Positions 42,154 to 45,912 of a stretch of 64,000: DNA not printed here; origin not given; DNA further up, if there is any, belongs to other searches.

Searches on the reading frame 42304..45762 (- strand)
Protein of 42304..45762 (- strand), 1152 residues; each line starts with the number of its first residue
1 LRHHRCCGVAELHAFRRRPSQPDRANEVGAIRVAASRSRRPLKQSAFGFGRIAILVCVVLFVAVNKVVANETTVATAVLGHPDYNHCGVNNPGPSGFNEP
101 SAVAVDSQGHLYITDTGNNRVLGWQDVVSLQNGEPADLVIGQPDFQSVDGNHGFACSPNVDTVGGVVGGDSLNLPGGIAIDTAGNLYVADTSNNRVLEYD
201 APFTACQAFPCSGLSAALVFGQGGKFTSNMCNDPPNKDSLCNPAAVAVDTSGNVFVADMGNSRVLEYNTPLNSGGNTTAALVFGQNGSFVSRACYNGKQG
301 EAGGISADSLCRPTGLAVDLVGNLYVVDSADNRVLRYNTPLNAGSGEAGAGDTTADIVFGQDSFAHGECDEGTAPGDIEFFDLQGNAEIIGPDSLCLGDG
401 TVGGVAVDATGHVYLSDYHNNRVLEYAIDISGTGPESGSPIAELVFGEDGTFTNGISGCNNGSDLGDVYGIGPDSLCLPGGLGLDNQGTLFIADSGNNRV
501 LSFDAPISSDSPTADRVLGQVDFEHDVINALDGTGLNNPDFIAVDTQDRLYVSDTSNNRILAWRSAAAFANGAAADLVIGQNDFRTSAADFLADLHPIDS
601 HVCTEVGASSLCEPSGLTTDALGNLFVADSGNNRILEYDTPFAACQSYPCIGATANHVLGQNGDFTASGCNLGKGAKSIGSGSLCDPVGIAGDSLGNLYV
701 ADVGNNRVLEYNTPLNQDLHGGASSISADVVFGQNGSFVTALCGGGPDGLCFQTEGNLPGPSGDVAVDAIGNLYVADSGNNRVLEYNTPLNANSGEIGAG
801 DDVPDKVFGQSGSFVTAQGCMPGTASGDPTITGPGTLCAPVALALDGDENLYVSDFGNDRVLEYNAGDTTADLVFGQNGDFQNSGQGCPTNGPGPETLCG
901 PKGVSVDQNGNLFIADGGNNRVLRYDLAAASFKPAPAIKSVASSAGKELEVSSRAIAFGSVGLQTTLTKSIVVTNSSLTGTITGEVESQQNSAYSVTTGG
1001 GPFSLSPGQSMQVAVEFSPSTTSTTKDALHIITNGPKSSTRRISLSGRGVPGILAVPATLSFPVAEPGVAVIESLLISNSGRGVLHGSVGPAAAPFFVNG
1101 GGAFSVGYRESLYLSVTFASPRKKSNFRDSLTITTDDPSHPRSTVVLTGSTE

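Call 30: search_protein_families(library=pfam, proteins=[window:42304-45762:-], max_evalue=0.01)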
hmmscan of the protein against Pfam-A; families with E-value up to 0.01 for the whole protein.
window:42304-45762:- (1152 aa): 12 families
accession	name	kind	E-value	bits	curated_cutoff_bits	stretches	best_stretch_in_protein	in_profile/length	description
PF01436.27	NHL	-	6.7e-73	237.7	20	10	97-122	1-26/28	NHL repeat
PF25021.1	TEN_NHL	-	3.1e-23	82.8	27.1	2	107-198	82-167/357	Teneurin NHL domain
PF08450.18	SGL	-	8e-16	58.8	26.3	1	405-563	54-210/246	SMP-30/Gluconolactonase/LRE-like region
PF06739.17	SBBP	-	2.3e-15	56.7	20.5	0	175-194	15-34/38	Beta-propeller repeat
PF22073.2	Cep192_D4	-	2e-12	47.7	35.5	1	948-1049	3-111/112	Cep192 domain 4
PF22544.2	HYDIN_VesB_CFA65-like_Ig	-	9.1e-11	42.3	25.5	1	949-1047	3-99/100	HYDIN/CFA65/VesB-like, Ig-like domain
PF15780.11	ASH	-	1.6e-09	38.3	27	1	955-1036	13-93/98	Abnormal spindle-like microcephaly-assoc'd, ASPM-SPD-2-Hydin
PF17170.10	DUF5128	-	5.6e-06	26.2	22.9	1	873-993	67-183/321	6-bladed beta-propeller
PF13449.12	Phytase-like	-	3.8e-05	24.2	27.6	0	901-934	70-103/284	Esterase-like activity of phytase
PF03022.22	MRJP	-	0.0012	18.8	19.8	0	513-565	42-95/288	Major royal jelly protein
PF24798.1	Ig-CFAP74_4th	-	0.002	18.7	28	1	952-1034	2-82/95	CFAP74 forth Ig-like domain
PF14433.11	SUKH-3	-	0.0056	17.3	23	0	99-123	109-133/146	SUKH-3 immunity protein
